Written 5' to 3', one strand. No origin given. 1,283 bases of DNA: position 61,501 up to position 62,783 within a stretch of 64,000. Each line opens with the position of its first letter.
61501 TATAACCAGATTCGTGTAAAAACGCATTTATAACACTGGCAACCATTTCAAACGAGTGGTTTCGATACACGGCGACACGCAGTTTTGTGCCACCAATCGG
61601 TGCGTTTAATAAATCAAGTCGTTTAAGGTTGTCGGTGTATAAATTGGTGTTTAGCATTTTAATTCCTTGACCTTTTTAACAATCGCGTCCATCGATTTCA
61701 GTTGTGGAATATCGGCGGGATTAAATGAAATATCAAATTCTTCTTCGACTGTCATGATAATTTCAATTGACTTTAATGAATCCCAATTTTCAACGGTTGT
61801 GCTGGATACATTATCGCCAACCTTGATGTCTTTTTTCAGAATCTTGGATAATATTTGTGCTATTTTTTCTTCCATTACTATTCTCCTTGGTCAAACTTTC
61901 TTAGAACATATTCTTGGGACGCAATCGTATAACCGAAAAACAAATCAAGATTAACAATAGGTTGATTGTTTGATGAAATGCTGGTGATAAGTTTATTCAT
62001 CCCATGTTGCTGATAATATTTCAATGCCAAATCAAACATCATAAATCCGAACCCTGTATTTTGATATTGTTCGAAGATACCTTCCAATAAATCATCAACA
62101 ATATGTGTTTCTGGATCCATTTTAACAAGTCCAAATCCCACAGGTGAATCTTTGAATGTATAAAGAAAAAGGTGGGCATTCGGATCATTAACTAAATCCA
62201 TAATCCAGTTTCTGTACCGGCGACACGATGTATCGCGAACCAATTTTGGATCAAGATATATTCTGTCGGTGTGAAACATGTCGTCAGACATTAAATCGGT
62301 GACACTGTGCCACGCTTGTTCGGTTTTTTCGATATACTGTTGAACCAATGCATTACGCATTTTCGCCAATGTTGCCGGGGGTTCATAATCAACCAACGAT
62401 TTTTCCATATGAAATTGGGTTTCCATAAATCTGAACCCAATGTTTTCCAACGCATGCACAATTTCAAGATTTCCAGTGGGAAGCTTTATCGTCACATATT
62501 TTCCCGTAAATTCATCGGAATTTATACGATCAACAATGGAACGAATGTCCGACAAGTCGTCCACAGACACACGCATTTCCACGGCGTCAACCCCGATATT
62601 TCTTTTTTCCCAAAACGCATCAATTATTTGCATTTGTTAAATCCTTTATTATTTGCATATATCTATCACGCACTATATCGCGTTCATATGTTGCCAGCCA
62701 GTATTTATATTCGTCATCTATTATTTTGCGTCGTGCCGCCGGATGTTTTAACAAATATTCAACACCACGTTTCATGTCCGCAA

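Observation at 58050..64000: FkbH-like loader + stand-alone ACP + GNAT + VOC + GT-D + DUF1796 cluster: putative ACP-dependent glycan decoration pathway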

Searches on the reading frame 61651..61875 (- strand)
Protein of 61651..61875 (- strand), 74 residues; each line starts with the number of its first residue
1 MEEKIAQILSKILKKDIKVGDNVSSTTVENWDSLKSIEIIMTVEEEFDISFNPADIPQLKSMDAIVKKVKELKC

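Call 4: search_protein_families(library=pfam, proteins=[window:61651-61875:-], max_evalue=0.01)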
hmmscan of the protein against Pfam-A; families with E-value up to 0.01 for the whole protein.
window:61651-61875:- (74 aa): 1 family
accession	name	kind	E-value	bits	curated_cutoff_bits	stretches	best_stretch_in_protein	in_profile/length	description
PF00550.31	PP-binding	-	2.8e-05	24.7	20.8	1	4-66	2-64/67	Phosphopantetheine attachment site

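Call 5: search_protein_families(library=ncbifam, proteins=[window:61651-61875:-], max_evalue=0.01)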
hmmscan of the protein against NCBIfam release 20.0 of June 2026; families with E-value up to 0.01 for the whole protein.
window:61651-61875:- (74 aa): 10 families
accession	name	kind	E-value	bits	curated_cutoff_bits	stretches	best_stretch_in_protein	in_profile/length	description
NF006031.0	PRK08172.1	equivalog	3.6e-07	30.7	76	1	31-70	36-75/82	acyl carrier protein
NF002148.0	PRK00982.1-2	subfamily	1.7e-06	27.8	71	1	3-71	7-76/79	acyl carrier protein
TIGR00517.1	acyl_carrier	equivalog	9.9e-06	25.3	70.45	1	2-71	5-75/77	acyl carrier protein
NF002150.0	PRK00982.1-4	subfamily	0.00015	21.9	66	1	3-71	8-77/80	acyl carrier protein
NF002151.0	PRK00982.1-5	equivalog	0.00015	21.8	92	1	4-67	7-71/78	acyl carrier protein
NF003464.0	PRK05087.1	equivalog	0.00017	21.5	68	1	1-73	3-78/78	D-alanine--poly(phosphoribitol) ligase subunit DltC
NF002149.0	PRK00982.1-3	equivalog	0.0002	21.2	106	1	2-63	5-67/78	acyl carrier protein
NF009104.0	PRK12449.1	equivalog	0.00048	20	70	1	4-68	9-74/80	acyl carrier protein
NF005480.0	PRK07081.1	equivalog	0.0016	18.4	72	1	32-73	34-77/83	acyl carrier protein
NF002147.0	PRK00982.1-1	equivalog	0.0049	16.7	84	1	30-72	38-80/83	acyl carrier protein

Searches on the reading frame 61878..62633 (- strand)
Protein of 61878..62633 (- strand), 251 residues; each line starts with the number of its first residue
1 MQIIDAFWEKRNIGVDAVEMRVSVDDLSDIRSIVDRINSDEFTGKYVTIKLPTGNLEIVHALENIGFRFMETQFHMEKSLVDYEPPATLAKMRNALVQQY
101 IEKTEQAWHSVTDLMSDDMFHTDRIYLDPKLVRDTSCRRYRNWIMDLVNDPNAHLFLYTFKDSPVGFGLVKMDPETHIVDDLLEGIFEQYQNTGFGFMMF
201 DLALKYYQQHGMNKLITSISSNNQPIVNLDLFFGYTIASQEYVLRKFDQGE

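Call 4: search_protein_families(library=pfam, proteins=[window:61878-62633:-], max_evalue=0.01)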
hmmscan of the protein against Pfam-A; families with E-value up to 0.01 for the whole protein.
window:61878-62633:- (251 aa): 1 family
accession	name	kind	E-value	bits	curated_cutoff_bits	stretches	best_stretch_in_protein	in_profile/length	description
PF00583.31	Acetyltransf_1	-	2.3e-05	25.1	20.7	1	138-228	20-109/116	Acetyltransferase (GNAT) family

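Call 5: search_protein_families(library=ncbifam, proteins=[window:61878-62633:-], max_evalue=0.01)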
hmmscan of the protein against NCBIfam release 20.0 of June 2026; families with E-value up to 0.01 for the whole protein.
window:61878-62633:- (251 aa): 3 families
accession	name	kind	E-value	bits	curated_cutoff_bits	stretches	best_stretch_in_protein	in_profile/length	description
NF008212.0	PRK10975.1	equivalog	9.7e-09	35.4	219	1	35-244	34-229/232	dTDP-4-amino-4,6-dideoxy-D-galactose acyltransferase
TIGR02382.1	wecD_rffC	equivalog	3.1e-07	30.2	195.1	1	49-244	3-189/191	dTDP-4-amino-4,6-dideoxy-D-galactose acyltransferase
TIGR03585.1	PseH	equivalog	5.1e-05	23.4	93.1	1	140-241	38-141/156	UDP-4-amino-4,6-dideoxy-N-acetyl-beta-L-altrosamine N-acetyltransferase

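Call 56: search_solved_structures(query=window:61878-62633:-, max_evalue=1, show_alignments=1)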
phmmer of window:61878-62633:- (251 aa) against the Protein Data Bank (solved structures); distinct sequences matched with E-value up to 1: 5.
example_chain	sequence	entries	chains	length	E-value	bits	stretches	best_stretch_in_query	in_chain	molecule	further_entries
6wqb_A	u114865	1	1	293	0.00012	25.1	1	146-239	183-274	N-terminal acetyltransferase, GNAT family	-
6wqc_A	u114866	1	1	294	0.00012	25.1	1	146-239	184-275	N-terminal acetyltransferase, GNAT family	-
8au1_A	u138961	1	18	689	0.031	17.2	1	146-226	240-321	Putative tail sheath protein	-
2i79_A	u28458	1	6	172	0.086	15.8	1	178-239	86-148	Acetyltransferase, GNAT family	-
4pv6_C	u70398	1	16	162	0.78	12.6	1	135-239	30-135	N-terminal acetyltransferase complex subunit [ARD1]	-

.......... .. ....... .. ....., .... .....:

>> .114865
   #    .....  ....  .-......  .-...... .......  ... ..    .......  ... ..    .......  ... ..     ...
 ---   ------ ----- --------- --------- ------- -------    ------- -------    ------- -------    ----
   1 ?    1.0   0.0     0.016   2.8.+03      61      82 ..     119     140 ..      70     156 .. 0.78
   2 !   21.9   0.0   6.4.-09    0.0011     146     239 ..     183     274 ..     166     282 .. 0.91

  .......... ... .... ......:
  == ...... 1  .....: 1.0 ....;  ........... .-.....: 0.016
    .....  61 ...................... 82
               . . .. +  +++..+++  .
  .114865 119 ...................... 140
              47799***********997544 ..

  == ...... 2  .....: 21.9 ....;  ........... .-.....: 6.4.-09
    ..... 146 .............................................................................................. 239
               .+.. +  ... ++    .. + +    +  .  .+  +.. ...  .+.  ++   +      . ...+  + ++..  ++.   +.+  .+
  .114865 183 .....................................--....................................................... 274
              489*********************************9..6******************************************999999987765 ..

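Call 58: find_homologous_proteins(query=window:61878-62633:-)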
Query window:61878-62633:- (251 aa): 20 proteins with E <= 0.001 among 191 candidates.
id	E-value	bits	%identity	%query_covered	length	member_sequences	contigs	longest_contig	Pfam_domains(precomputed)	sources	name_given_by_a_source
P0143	7.1e-167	571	100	100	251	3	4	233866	PF00583.32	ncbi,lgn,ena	-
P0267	1.1e-109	384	67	100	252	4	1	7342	PF00583.32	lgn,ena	-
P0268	3.6e-98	346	61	99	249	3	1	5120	PF00583.32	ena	-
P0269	3.0e-97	343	60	96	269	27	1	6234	-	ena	-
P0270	1.1e-94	335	57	100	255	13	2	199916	PF13420.14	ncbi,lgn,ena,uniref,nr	ncbi:GNAT family N-acetyltransferase [Campylobacter lanienae]|uniref:GNAT family N-acetyltransferase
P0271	4.3e-93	330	57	100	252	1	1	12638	-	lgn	-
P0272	1.1e-86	309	55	98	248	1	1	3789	-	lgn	-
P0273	1.3e-86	308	57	100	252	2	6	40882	-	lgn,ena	-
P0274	1.8e-86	308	56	99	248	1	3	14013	-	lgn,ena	-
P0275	2.5e-86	307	54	99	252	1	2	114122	-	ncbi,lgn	-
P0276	2.9e-85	304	52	100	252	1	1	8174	-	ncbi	-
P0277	6.0e-85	303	75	70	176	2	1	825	-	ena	-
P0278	2.4e-83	298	52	98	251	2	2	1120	-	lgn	-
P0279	1.3e-81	292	53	99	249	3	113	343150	PF00583.32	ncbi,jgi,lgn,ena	jgi:RimJ/RimL family protein N-acetyltransferase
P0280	1.9e-81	291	52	99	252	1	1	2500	PF13420.14,PF00583.32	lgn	-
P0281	3.0e-74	268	50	98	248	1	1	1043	PF13420.14,PF00583.32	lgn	-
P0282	4.1e-73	264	49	98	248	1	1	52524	PF00583.32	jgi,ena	-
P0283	5.8e-61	224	54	77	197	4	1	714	PF00583.32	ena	-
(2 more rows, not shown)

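Call 59: find_encoding_contigs(protein=P0270, flank=10000, max_places=2)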
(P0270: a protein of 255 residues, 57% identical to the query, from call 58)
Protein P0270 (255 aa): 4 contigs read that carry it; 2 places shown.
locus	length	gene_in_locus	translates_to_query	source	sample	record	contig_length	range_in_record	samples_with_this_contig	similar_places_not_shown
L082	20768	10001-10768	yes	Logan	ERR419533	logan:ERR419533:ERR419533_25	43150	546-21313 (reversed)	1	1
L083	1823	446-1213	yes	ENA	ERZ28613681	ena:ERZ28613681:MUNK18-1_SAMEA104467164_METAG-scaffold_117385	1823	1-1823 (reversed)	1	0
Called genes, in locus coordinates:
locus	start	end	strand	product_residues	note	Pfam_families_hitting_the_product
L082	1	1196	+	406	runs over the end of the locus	PF01979:Amidohydro_1, PF07969:Amidohydro_3 (weak)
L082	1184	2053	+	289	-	PF00574:CLP_protease (weak), PF25145:NfeD1b_N, PF01343:Peptidase_S49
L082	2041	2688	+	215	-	PF03473:MOSC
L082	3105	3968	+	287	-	PF00535:Glycos_transf_2, PF10111:Glyco_tranf_2_2, PF13641:Glyco_tranf_2_3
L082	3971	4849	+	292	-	PF00483:NTP_transferase, PF12804:NTP_transf_3 (weak)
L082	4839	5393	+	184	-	PF00908:dTDP_sugar_isom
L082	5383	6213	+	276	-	PF01370:Epimerase, PF02719:Polysacc_synt_2 (faint), PF04321:RmlD_sub_bind, PF16363:GDP_Man_Dehyd (weak)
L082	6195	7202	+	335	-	PF01073:3Beta_HSD, PF01370:Epimerase, PF02719:Polysacc_synt_2, PF04321:RmlD_sub_bind, PF07993:NAD_binding_4 (weak), PF16363:GDP_Man_Dehyd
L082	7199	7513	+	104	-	-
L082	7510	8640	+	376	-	PF01041:DegT_DnrJ_EryC1, PF01212:Beta_elim_lyase, PF00155:Aminotran_1_2, PF00266:Aminotran_5 (weak), PF01053:Cys_Met_Meta_PP (weak), PF01276:OKR_DC_1 (faint)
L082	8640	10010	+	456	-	-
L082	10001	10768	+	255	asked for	PF13420:Acetyltransf_4 (faint)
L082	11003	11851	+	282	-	PF08759:GT-D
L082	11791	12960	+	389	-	PF07507:WavE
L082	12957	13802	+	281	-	-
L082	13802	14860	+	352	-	-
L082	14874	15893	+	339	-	PF01073:3Beta_HSD, PF01370:Epimerase, PF02719:Polysacc_synt_2, PF04321:RmlD_sub_bind, PF13460:NAD_binding_10, PF16363:GDP_Man_Dehyd, PF07993:NAD_binding_4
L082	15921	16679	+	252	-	PF08795:DUF1796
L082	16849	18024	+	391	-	PF03738:GSP_synth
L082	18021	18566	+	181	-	PF02441:Flavoprotein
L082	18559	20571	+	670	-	PF20157:Maf_flag10_N (faint), PF01973:MptE-like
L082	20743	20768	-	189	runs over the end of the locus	?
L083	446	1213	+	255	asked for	PF13420:Acetyltransf_4 (faint)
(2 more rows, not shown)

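Call 60: find_encoding_contigs(protein=P0279, flank=10000, max_places=2)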
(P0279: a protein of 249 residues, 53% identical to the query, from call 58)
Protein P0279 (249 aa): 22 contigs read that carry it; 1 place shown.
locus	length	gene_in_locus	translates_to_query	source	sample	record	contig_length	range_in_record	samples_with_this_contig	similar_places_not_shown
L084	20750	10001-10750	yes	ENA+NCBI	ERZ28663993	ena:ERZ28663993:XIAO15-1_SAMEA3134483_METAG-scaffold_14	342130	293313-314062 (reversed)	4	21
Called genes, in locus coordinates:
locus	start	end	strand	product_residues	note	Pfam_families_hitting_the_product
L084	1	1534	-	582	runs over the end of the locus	PF13458:Peripla_BP_6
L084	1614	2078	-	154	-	PF01668:SmpB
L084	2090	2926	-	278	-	PF00590:TP_methylase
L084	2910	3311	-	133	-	PF02021:UPF0102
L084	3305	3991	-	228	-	PF01351:RNase_HII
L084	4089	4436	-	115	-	PF01245:Ribosomal_L19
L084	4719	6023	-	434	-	PF01746:tRNA_m1G_MT, PF09936:Methyltrn_RNA_4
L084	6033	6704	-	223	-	PF01782:RimM, PF24986:PRC_RimM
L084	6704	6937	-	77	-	PF13083:KH_KhpA-B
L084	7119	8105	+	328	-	PF09992:NAGPA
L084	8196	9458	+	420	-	PF00375:SDF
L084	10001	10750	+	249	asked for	PF00583:Acetyltransf_1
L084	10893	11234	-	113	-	PF01609:DDE_Tnp_1, PF13359:DDE_Tnp_4 (weak), PF13612:DDE_Tnp_1_3, PF13586:DDE_Tnp_1_2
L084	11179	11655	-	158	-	PF13340:DUF4096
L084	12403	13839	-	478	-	PF02554:CstA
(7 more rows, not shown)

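Call 61: find_encoding_contigs(protein=P0273, flank=10000, max_places=1)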
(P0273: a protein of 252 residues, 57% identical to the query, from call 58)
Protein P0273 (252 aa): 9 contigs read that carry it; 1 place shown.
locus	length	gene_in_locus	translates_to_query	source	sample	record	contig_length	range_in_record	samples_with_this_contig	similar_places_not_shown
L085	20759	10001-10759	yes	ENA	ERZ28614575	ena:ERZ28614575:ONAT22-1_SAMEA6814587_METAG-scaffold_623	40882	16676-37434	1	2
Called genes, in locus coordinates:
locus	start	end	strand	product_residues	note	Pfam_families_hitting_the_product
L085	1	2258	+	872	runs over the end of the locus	PF01411:tRNA-synt_2c, PF07973:tRNA_SAD, PF02272:DHHA1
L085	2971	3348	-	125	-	-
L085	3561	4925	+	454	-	PF13742:tRNA_anti_2, PF01336:tRNA_anti-codon, PF02601:Exonuc_VII_L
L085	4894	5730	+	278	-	PF01551:Peptidase_M23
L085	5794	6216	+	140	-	PF00072:Response_reg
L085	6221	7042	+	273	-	PF02673:BacA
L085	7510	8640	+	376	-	PF00155:Aminotran_1_2, PF01041:DegT_DnrJ_EryC1, PF01053:Cys_Met_Meta_PP (weak), PF01212:Beta_elim_lyase, PF00266:Aminotran_5 (weak)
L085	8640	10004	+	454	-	-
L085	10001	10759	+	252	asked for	-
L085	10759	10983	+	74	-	PF00550:PP-binding (faint)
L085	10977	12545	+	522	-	PF12689:Acid_PPase (faint)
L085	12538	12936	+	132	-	PF13669:Glyoxalase_4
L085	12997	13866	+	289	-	PF08759:GT-D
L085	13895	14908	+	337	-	PF07507:WavE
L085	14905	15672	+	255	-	PF08795:DUF1796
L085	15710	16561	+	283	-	-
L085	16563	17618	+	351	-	-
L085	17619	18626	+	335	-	PF01073:3Beta_HSD, PF01370:Epimerase, PF02719:Polysacc_synt_2, PF04321:RmlD_sub_bind, PF13460:NAD_binding_10 (weak), PF16363:GDP_Man_Dehyd, PF07993:NAD_binding_4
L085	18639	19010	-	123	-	PF12844:HTH_19 (weak), PF01381:HTH_3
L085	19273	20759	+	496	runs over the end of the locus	PF04349:MdoG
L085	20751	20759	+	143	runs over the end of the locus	-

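Call 62: find_encoding_contigs(protein=P0275, flank=10000, max_places=1)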
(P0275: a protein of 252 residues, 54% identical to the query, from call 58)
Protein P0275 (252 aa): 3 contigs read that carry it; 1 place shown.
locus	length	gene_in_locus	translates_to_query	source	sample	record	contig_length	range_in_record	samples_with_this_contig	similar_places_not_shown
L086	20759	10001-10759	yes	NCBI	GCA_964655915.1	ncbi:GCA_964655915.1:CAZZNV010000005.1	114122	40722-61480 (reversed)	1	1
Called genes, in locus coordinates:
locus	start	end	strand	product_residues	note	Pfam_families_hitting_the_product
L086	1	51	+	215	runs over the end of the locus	PF00406:ADK, PF13207:AAA_17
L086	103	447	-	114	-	PF00719:Pyrophosphatase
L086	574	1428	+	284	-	PF24827:AstE_AspA_cat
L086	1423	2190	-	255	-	PF00583:Acetyltransf_1 (faint)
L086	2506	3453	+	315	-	PF00106:adh_short (weak), PF01073:3Beta_HSD, PF01370:Epimerase, PF02719:Polysacc_synt_2, PF04321:RmlD_sub_bind, PF13460:NAD_binding_10, PF16363:GDP_Man_Dehyd, PF07993:NAD_binding_4 (weak)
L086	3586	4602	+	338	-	PF08867:FRG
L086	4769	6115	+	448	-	PF00534:Glycos_transf_1, PF13692:Glyco_trans_1_4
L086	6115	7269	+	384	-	-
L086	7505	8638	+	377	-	PF01041:DegT_DnrJ_EryC1, PF01053:Cys_Met_Meta_PP (weak), PF00155:Aminotran_1_2, PF01212:Beta_elim_lyase (weak)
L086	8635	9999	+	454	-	-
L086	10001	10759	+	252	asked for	-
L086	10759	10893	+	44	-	-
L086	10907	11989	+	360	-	PF08545:ACP_syn_III, PF08541:ACP_syn_III_C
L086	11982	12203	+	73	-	-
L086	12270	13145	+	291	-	PF08759:GT-D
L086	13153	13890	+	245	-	-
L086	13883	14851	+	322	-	PF01697:Glyco_transf_92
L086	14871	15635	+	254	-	PF08795:DUF1796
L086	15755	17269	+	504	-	PF02541:Ppx-GppA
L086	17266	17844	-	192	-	PF03352:Adenine_glyco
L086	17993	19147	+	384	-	-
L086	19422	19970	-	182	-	-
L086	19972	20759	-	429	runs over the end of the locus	PF05343:Peptidase_M42 (faint), PF01546:Peptidase_M20, PF07687:M20_dimer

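Call 63: find_encoding_contigs(protein=P0271, flank=10000, max_places=1)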
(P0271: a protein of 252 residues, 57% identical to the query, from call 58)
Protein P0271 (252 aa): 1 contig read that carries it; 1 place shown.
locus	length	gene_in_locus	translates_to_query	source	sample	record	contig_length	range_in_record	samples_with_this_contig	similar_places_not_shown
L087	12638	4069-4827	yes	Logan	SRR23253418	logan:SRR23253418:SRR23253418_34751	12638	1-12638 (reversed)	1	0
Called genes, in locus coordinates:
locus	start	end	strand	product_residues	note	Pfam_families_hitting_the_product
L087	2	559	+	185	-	?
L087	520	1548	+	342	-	PF04321:RmlD_sub_bind, PF01073:3Beta_HSD, PF01370:Epimerase, PF02719:Polysacc_synt_2, PF07993:NAD_binding_4 (faint), PF16363:GDP_Man_Dehyd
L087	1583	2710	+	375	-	PF01041:DegT_DnrJ_EryC1, PF01053:Cys_Met_Meta_PP (weak), PF01212:Beta_elim_lyase (weak), PF00155:Aminotran_1_2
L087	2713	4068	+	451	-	-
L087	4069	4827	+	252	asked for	-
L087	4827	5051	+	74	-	-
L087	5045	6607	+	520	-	-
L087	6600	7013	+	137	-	PF13669:Glyoxalase_4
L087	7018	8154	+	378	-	PF00535:Glycos_transf_2, PF10111:Glyco_tranf_2_2 (weak), PF13641:Glyco_tranf_2_3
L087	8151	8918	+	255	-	PF08795:DUF1796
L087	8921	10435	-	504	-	PF02689:Herpes_Helicase (faint), PF05970:PIF1, PF13245:AAA_19, PF13604:AAA_30, PF01443:Viral_helicase1 (faint), PF13401:AAA_22 (faint), PF13538:UvrD_C_2 (weak), PF13280:WYL (weak), +1 more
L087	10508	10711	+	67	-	PF04102:SlyX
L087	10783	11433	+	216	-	PF01613:Flavin_Reduct, PF00301:Rubredoxin, PF21349:RUBY_RBDX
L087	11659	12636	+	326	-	?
